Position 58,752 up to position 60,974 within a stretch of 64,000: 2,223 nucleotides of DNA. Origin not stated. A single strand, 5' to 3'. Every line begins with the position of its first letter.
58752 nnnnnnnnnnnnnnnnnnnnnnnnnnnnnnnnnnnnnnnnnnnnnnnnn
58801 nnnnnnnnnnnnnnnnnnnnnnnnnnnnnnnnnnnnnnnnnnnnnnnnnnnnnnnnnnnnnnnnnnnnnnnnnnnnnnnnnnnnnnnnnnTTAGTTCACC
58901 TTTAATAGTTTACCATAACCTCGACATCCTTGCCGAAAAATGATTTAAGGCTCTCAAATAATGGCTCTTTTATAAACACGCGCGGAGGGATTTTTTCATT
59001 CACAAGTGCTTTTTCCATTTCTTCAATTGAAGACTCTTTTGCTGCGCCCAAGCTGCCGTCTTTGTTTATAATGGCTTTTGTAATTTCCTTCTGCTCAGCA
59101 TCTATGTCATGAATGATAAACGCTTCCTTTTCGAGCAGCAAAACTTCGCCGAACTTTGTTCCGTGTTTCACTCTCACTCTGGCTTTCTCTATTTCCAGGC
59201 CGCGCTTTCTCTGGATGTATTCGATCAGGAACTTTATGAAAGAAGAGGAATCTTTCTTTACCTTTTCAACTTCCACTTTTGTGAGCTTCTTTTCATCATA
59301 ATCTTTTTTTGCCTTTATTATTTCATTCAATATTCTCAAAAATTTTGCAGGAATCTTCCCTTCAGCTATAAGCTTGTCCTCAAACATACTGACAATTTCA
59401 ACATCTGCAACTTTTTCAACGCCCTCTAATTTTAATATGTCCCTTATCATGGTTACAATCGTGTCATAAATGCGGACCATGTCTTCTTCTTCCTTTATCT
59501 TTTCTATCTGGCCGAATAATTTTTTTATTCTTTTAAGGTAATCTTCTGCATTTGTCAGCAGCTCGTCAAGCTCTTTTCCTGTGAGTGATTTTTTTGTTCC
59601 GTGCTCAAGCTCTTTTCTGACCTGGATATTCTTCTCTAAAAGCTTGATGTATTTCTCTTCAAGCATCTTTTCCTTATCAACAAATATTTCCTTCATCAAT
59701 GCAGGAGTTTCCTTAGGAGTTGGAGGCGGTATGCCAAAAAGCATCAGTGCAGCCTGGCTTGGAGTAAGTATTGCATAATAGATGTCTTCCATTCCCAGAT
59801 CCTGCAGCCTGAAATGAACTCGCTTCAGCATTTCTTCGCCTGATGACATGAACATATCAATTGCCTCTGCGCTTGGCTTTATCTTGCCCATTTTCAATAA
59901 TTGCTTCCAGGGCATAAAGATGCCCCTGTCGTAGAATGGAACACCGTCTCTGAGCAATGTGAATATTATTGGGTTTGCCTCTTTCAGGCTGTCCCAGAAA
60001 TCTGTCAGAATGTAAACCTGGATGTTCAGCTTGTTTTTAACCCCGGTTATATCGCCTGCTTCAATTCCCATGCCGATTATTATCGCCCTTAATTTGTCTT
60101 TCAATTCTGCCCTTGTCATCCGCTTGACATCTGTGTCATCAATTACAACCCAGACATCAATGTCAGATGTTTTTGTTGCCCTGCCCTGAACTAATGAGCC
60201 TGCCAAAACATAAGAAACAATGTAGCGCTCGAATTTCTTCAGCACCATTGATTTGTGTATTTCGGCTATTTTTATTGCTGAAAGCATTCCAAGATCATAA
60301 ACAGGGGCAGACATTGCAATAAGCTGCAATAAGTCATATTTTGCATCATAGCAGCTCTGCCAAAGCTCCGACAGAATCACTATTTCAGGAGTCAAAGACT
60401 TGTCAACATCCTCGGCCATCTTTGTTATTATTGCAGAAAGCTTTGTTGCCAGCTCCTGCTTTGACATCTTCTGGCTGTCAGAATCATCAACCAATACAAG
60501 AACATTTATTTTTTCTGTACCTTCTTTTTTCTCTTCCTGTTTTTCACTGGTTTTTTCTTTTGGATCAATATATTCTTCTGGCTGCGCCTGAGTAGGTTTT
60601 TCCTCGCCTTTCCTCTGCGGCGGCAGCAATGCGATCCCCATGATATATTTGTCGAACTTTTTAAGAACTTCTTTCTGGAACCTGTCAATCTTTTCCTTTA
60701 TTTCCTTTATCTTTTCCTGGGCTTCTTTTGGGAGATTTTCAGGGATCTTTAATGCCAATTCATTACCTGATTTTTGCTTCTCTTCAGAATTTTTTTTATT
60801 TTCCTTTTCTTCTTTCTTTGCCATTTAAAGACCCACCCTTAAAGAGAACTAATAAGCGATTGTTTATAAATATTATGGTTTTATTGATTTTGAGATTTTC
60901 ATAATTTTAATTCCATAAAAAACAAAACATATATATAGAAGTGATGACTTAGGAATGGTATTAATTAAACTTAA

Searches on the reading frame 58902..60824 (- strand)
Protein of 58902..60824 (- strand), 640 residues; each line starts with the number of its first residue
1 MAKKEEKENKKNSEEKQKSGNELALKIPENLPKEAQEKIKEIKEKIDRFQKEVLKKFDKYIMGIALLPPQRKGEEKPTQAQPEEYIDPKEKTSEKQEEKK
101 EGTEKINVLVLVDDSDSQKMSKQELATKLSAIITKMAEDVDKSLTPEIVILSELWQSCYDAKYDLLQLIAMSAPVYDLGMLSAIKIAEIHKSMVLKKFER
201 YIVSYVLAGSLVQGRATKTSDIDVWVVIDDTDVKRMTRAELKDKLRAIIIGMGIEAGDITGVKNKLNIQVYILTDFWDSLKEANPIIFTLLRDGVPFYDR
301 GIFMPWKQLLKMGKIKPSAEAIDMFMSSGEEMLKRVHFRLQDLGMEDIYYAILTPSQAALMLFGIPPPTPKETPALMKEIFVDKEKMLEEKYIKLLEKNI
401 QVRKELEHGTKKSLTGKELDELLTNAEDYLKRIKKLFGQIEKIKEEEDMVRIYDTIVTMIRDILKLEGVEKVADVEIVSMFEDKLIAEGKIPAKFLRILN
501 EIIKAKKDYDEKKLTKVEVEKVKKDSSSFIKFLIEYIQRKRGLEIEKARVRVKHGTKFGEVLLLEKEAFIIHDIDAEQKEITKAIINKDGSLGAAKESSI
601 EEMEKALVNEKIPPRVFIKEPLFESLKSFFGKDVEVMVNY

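Call 16: find_homologous_proteins(query=window:58902-60824:-, max_evalue=1e-10)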
Query window:58902-60824:- (640 aa): 4193 proteins with E <= 1e-10 among 8000 candidates; the best 120 are listed.
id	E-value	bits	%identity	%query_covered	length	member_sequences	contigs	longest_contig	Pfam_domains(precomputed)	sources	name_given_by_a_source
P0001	0.0e+0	1309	97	100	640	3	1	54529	-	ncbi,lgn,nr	ncbi:nucleotidyltransferase domain-containing protein [Candidatus Woesearchaeota archaeon]|nr:nucleo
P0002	8.5e-296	1001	75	95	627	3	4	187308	PF18765.8,PF01909.30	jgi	-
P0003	1.4e-292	990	72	100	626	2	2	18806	PF01909.30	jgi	jgi:uncharacterized protein (UPF0332 family)/predicted nucleotidyltransferase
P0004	8.4e-292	987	71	100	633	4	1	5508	-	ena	-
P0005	2.2e-291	986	70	100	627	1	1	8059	PF18765.8,PF01909.30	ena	-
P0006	2.8e-291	986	73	95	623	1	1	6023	-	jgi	-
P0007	5.0e-291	985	74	96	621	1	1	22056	-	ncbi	-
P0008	1.2e-290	983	70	100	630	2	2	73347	PF18765.8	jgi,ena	-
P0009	2.0e-290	983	70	100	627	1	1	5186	PF18765.8,PF01909.30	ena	-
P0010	2.0e-290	983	72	100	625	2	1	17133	PF18765.8,PF01909.30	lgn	-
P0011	1.7e-289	980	73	95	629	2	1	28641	PF18765.8,PF01909.30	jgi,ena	-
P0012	2.9e-288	976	72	99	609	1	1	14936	PF01909.30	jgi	jgi:uncharacterized protein (UPF0332 family)/predicted nucleotidyltransferase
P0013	8.2e-288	974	71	100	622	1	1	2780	-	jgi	jgi:uncharacterized protein (UPF0332 family)/predicted nucleotidyltransferase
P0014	1.0e-287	974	69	99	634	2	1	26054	PF01909.30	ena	-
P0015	3.0e-287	972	73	96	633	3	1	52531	PF18765.8,PF01909.30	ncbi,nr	ncbi:MAG: nucleotidyltransferase domain-containing protein [Nanoarchaeota archaeon]|nr:nucleotidyltr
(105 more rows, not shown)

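Call 17: find_encoding_contigs(protein=P0002, flank=4000, max_places=3)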
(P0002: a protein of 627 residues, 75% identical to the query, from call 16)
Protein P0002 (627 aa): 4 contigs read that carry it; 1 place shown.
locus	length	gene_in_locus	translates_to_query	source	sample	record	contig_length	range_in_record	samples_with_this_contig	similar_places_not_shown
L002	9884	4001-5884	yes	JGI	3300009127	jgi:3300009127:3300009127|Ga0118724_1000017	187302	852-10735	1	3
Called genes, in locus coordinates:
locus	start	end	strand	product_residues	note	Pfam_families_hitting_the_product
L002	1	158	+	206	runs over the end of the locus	PF01135:PCMT, PF00398:RrnaAD, PF05175:MTS (weak), PF06325:PrmA (faint), PF13847:Methyltransf_31 (weak), PF13649:Methyltransf_25 (weak)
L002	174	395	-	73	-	-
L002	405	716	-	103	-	-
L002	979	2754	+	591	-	PF04055:Radical_SAM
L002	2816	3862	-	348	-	-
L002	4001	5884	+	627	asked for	PF01909:NTP_transf_2 (weak), PF18765:Polbeta (weak)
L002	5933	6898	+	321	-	PF00294:PfkB, PF08543:Phos_pyr_kin (weak)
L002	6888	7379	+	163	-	-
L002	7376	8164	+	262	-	PF01791:DeoC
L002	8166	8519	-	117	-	-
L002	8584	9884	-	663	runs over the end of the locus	PF03030:H_PPase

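Call 18: find_encoding_contigs(protein=P0001, flank=4000, max_places=2)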
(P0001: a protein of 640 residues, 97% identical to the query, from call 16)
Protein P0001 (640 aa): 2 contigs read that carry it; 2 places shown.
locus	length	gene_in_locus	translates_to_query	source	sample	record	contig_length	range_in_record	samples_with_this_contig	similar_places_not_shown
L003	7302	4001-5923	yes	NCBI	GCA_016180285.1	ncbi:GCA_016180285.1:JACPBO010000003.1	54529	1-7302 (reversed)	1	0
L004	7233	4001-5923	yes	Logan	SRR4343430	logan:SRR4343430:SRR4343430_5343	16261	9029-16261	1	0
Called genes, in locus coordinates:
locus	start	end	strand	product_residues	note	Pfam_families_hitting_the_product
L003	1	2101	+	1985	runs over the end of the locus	PF00041:fn3 (faint)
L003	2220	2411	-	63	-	-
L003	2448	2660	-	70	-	-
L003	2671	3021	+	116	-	-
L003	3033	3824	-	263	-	-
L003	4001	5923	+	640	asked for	-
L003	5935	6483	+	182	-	PF00571:CBS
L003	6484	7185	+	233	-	-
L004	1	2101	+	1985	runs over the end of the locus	PF00041:fn3 (faint)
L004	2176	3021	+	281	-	-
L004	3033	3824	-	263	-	-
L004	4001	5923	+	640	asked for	-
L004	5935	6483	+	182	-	PF00571:CBS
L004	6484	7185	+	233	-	-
